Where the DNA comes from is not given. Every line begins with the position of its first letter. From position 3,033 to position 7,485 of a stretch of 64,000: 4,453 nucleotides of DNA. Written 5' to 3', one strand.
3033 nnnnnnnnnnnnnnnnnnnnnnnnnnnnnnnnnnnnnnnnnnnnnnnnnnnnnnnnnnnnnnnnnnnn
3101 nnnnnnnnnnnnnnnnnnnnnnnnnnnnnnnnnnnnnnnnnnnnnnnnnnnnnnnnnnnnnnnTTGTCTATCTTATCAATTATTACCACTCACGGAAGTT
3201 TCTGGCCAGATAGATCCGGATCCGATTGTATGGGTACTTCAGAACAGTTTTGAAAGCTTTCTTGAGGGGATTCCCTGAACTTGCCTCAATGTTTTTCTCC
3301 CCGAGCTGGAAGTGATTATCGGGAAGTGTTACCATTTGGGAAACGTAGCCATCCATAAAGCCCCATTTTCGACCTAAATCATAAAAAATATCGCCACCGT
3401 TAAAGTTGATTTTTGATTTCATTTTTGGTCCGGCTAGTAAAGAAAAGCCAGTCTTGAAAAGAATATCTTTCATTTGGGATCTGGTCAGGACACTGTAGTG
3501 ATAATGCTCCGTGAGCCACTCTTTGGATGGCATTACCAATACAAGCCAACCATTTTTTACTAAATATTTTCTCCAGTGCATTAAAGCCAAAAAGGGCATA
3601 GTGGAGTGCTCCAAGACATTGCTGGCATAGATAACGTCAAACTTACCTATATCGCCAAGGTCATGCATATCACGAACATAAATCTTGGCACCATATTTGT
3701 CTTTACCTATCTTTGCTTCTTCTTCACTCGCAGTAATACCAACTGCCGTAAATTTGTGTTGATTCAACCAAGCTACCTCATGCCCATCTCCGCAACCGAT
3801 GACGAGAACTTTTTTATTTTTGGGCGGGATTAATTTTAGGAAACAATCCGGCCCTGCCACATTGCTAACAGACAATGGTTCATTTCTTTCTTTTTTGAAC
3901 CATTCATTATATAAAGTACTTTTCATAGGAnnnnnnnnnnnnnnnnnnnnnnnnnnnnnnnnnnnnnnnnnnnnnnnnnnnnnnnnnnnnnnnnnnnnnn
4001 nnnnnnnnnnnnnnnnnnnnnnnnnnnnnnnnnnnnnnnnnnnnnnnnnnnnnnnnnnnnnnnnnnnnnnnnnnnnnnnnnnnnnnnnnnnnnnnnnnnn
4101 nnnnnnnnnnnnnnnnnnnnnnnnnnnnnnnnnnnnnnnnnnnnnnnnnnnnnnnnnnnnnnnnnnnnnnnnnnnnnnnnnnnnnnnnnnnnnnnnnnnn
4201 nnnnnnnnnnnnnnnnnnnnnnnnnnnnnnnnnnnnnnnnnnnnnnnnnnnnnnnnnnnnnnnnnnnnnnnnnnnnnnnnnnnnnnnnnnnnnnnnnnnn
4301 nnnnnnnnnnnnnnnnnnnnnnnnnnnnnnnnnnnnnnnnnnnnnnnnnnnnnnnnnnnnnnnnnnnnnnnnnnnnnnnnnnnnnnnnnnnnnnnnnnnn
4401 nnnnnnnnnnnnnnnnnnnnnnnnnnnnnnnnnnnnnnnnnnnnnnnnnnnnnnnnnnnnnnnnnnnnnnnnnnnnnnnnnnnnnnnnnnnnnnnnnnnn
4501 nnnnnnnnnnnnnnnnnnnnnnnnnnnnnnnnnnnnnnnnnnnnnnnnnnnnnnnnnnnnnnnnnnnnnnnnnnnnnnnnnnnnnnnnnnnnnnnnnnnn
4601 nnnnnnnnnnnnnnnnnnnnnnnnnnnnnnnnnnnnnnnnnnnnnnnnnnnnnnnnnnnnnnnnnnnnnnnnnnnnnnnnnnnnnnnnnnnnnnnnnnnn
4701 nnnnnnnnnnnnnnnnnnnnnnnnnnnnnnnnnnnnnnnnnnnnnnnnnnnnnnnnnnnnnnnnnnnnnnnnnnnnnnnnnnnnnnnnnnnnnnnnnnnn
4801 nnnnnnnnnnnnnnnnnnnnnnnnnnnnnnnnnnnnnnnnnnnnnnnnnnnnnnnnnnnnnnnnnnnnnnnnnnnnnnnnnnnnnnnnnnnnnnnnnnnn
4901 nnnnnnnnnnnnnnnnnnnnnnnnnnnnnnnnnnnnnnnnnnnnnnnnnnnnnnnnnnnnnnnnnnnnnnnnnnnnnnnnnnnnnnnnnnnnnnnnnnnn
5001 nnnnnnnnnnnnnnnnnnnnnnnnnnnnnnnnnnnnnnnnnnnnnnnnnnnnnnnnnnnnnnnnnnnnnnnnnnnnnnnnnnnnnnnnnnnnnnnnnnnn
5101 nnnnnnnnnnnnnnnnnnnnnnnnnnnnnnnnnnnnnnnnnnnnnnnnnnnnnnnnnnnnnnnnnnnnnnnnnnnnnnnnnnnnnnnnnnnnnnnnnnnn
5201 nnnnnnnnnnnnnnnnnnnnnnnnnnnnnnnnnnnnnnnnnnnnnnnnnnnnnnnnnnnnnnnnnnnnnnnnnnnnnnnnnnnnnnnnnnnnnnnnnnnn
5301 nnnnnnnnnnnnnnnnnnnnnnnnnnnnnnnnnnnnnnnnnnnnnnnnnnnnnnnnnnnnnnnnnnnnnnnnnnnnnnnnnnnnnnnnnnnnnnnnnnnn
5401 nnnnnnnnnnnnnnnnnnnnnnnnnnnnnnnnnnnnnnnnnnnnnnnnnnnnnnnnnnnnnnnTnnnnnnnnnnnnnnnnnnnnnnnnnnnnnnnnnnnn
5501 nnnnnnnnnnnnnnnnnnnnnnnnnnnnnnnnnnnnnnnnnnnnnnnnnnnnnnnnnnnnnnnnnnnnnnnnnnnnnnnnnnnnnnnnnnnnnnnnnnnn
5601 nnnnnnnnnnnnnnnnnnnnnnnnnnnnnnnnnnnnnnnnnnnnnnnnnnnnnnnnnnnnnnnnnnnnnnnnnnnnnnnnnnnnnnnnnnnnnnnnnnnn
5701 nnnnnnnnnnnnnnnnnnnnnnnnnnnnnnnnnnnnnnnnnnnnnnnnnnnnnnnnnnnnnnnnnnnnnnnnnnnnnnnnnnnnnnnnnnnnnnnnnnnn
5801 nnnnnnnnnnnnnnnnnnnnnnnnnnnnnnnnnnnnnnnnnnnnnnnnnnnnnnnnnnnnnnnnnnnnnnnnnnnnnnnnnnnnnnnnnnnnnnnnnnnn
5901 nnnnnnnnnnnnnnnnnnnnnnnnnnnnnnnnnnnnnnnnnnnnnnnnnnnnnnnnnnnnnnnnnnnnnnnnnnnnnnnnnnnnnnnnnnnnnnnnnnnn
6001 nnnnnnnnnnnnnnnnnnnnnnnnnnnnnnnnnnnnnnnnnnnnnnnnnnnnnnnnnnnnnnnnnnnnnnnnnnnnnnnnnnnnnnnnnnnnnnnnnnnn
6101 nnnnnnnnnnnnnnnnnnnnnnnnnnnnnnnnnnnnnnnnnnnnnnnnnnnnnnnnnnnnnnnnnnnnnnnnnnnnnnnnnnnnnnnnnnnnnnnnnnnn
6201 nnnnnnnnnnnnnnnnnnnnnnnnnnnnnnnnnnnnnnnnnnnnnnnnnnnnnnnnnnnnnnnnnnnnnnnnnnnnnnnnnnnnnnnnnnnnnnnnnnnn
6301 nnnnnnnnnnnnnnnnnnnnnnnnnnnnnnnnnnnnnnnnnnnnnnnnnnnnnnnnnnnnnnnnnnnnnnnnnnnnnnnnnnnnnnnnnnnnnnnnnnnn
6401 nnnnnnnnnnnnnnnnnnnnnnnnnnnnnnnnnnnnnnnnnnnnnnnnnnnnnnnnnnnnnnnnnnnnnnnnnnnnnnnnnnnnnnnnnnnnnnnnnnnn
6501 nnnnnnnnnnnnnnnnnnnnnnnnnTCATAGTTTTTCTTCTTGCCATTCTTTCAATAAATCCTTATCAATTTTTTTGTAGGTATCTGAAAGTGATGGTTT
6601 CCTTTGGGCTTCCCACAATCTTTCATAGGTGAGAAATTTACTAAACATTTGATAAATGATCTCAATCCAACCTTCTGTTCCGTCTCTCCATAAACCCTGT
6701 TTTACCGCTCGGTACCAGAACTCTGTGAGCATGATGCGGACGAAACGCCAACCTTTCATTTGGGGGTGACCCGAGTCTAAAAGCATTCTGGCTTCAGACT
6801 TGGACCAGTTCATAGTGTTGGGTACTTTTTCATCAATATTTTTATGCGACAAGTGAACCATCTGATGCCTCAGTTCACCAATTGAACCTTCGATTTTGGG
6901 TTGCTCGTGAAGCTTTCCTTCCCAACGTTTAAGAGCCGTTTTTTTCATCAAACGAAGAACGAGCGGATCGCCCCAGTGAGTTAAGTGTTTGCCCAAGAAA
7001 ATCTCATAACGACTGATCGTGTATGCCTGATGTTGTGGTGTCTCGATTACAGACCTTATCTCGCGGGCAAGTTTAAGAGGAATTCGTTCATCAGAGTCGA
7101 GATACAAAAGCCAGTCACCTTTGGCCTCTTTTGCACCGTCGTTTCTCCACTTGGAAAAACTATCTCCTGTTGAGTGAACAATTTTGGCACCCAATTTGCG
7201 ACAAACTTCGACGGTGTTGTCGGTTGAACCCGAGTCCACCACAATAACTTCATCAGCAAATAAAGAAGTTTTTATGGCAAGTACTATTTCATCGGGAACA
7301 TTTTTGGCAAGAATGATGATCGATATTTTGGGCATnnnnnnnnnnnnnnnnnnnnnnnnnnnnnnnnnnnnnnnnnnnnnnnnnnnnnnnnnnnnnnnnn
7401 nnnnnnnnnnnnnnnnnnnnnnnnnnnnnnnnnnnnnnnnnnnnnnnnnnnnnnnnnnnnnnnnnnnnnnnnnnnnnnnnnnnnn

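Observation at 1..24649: Very large cell-envelope glycosylation island with ~8 GT-C-like membrane transferases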

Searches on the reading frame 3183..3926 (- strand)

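Call 3: search_protein_families(library=pfam, proteins=[window:3183-3926:-], max_evalue=0.01)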
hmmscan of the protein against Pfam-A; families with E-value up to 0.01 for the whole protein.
window:3183-3926:- (247 aa): 8 families
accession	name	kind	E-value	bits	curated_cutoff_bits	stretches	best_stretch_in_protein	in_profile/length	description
PF13489.12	Methyltransf_23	-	2.1e-12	47.5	27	1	34-163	20-161/164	Methyltransferase domain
PF08241.18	Methyltransf_11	-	3.6e-10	40.8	21.2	1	42-130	2-95/95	Methyltransferase domain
PF08242.18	Methyltransf_12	-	3.1e-09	37.9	30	1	41-128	1-98/98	Methyltransferase domain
PF13649.12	Methyltransf_25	-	2.8e-07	31.6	27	1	40-126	1-97/97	Methyltransferase domain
PF13847.12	Methyltransf_31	-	1.2e-05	25.5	27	1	36-141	3-121/145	Methyltransferase domain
PF08003.17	Methyltransf_9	-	0.00034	20.1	23.8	1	33-130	112-217/315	Protein of unknown function (DUF1698)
PF05724.17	TPMT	-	0.00055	20.1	26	1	34-69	35-70/218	Thiopurine S-methyltransferase (TPMT)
PF07021.18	MetW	-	0.0028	17.7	21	1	30-71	8-49/193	Methionine biosynthesis protein MetW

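Call 65: search_protein_families(library=ncbifam, proteins=[window:3183-3926:-], max_evalue=0.00001)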
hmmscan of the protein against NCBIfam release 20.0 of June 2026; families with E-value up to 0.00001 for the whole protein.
window:3183-3926:- (247 aa): 2 families
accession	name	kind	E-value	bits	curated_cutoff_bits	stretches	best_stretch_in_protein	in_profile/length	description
NF045667.1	MTase_DVU1556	equivalog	6.2e-10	38.9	155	1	35-130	21-119/213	DVU_1556 family methyltransferase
TIGR01983.1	UbiG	equivalog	9e-07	28.4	102.95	1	36-136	49-157/228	bifunctional 2-polyprenyl-6-hydroxyphenol methylase/3-demethylubiquinol 3-O-methyltransferase UbiG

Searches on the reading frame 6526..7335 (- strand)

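Call 65: search_protein_families(library=ncbifam, proteins=[window:6526-7335:-], max_evalue=0.00001)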
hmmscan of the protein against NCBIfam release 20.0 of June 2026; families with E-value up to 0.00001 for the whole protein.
window:6526-7335:- (269 aa): 3 families
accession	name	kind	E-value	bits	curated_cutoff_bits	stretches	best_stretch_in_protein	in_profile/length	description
TIGR04283.1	glyco_like_mftF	equivalog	1.2e-14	54.5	182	1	27-105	28-105/221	TIGR04283 family arsenosugar biosynthesis glycosyltransferase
NF010496.0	PRK13915.1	equivalog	4.1e-07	29.4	262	1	4-56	33-92/307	glucosyl-3-phosphoglycerate synthase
NF007482.0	PRK10073.1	equivalog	1.4e-06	27.6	423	1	3-89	7-102/334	glycosyltransferase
